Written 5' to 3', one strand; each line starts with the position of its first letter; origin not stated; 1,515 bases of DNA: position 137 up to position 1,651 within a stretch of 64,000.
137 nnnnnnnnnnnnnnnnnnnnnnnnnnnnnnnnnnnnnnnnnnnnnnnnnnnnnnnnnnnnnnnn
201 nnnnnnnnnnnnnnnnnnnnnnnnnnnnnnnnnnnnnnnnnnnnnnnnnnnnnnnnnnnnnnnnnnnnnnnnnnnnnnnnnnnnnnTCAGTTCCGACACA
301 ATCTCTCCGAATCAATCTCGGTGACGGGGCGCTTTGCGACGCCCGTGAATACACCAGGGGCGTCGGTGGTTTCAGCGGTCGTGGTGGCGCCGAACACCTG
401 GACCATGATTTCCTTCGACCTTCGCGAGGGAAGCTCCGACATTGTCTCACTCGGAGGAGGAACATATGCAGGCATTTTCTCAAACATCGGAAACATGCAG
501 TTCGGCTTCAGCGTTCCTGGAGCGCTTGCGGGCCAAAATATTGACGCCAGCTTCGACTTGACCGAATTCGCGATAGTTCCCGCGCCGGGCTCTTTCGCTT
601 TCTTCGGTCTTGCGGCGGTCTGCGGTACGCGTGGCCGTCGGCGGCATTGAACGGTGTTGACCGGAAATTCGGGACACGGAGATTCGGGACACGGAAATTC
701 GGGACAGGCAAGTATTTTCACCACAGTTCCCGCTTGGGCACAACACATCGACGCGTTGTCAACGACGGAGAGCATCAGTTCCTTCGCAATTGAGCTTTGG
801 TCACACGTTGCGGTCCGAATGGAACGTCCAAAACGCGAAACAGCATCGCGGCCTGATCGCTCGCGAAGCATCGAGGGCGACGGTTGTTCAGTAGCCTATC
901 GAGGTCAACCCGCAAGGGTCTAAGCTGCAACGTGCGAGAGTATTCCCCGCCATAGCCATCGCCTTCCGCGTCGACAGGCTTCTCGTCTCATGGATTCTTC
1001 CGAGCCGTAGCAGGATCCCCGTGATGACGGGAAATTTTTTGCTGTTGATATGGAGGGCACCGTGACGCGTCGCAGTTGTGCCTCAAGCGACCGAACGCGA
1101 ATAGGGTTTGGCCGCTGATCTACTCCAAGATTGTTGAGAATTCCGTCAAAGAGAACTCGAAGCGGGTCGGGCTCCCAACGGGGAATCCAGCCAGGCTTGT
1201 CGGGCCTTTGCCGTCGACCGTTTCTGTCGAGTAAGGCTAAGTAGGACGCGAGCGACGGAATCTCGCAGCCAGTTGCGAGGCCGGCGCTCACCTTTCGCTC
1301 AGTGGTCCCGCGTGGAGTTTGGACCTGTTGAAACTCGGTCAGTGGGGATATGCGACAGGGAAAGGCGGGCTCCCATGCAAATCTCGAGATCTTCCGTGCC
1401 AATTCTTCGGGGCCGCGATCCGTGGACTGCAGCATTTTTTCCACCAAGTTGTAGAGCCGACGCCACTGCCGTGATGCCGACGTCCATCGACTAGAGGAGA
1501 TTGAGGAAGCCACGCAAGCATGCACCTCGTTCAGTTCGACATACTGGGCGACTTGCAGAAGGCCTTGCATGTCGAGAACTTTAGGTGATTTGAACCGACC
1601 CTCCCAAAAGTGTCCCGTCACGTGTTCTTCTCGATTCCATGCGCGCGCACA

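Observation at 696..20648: Nine-copy, strictly intergenic 20-nt motif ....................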

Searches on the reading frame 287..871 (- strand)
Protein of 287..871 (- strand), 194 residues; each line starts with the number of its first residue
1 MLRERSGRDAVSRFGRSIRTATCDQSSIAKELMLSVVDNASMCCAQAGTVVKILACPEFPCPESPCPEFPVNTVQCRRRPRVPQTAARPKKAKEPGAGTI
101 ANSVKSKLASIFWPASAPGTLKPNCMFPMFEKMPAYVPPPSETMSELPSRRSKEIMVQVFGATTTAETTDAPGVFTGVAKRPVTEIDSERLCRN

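Call 9: search_protein_families(library=ncbifam, proteins=[window:287-871:-], max_evalue=0.01)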
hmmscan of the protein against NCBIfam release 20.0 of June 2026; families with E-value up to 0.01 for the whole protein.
window:287-871:- (194 aa): 0 families

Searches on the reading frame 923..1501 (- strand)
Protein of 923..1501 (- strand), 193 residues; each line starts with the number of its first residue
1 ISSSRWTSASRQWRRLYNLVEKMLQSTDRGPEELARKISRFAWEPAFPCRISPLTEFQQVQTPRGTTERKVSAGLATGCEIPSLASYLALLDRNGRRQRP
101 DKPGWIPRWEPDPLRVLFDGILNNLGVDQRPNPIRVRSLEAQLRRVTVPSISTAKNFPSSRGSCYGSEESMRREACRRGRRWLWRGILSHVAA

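Call 67: predict_structure(alignment_id=A3)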
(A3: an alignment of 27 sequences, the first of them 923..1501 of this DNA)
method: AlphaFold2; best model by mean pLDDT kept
length: 193 residues; sequences in the alignment: 27
mean_pLDDT: 71.0   pTM: 0.58
mean pLDDT of the five models: 71.0, 70.7, 69.4, 68.3, 68.3
residues with pLDDT >= 90: 17; 70-90: 93; 50-70: 48; < 50: 35
segments of 3 or more residues with pLDDT < 50: 55-59, 62-65, 150-163, 187-193
pLDDT, mean of each block of 10 residues (from residue 1): 69 90 79 85 79 51 50 56 88 88 87 87 71 72 68 44 59 76 57 43
secondary structure, 60 per line:
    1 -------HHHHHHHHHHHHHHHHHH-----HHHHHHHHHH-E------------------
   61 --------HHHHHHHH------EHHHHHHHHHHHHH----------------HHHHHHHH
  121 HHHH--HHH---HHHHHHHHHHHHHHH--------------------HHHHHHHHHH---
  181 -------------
elements in order: H8-25 H31-40 H69-76 H84-96 H113-124 H133-147 H168-177

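Call 70: fold_search(model_id=the predicted structure, library=pdb)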
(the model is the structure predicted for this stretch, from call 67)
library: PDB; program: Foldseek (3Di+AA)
matches with E <= 10: 33; with E <= 0.001: 0
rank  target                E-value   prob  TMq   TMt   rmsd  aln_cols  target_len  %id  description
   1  2oer_A                7.6e-01  0.07  0.15  0.16  16.5       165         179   16  Probable Transcriptional Regulator from Pseudomonas aeruginosa (released 2007-01-30)
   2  6h4i_A                1.3e+00  0.06  0.16  0.09  15.8       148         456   10  Usp28 catalytic domain apo (released 2019-03-27)
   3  6h4i_C                1.9e+00  0.04  0.13  0.07  18.6       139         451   12  Usp28 catalytic domain apo (released 2019-03-27)
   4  6hek_C                2.3e+00  0.04  0.15  0.08  20.3       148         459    9  Structure of human USP28 bound to Ubiquitin-PA (released 2019-03-27)
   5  8q6o_H                2.8e+00  0.09  0.15  0.16   8.9        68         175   18  X. laevis CMG dimer bound to dimeric DONSON - without ATPase (released 2023-10-18)
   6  6iv4_A                3.0e+00  0.04  0.20  0.17  12.2       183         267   12  Crystal structure of a bacterial Bestrophin homolog from Klebsiella pneumoniae with a mutation W252F (released 2019-11-13)
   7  2eho_C                3.2e+00  0.08  0.15  0.17   9.0        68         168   16  Crystal structure of human GINS complex (released 2007-06-19)
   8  2qtq_D                4.0e+00  0.08  0.27  0.27   9.6       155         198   14  Crystal structure of a predicted dna-binding transcriptional regulator (saro_1072) from novosphingobium aromaticivoran (released 2007-08-21)
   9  7r5k_M0               5.4e+00  0.02  0.12  0.05  19.1       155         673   14  Human nuclear pore complex (constricted) (released 2022-06-22)
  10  3d5l_A                5.7e+00  0.03  0.15  0.14  19.6       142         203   13  Crystal structure of regulatory protein RecX (released 2008-06-10)
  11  8g2z_2C               5.7e+00  0.01  0.14  0.10  27.9       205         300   12  48-nm doublet microtubule from Tetrahymena thermophila strain CU428 (released 2023-06-14)
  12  2e9x_B                6.0e+00  0.06  0.15  0.16   8.7        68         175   16  The crystal structure of human GINS core complex (released 2007-04-10)
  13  5j43_B                6.0e+00  0.02  0.12  0.20   9.2        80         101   11  CdiA-CT from uropathogenic Escherichia coli in complex with CysK (released 2016-07-27)
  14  4mex_F                6.4e+00  0.01  0.14  0.07  27.9       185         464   18  Crystal structure of Escherichia coli RNA polymerase in complex with salinamide A (released 2014-05-21)
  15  3e3v                  6.8e+00  0.04  0.15  0.19  18.2       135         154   10  Crystal structure of RecX from Lactobacillus salivarius (released 2008-09-02)
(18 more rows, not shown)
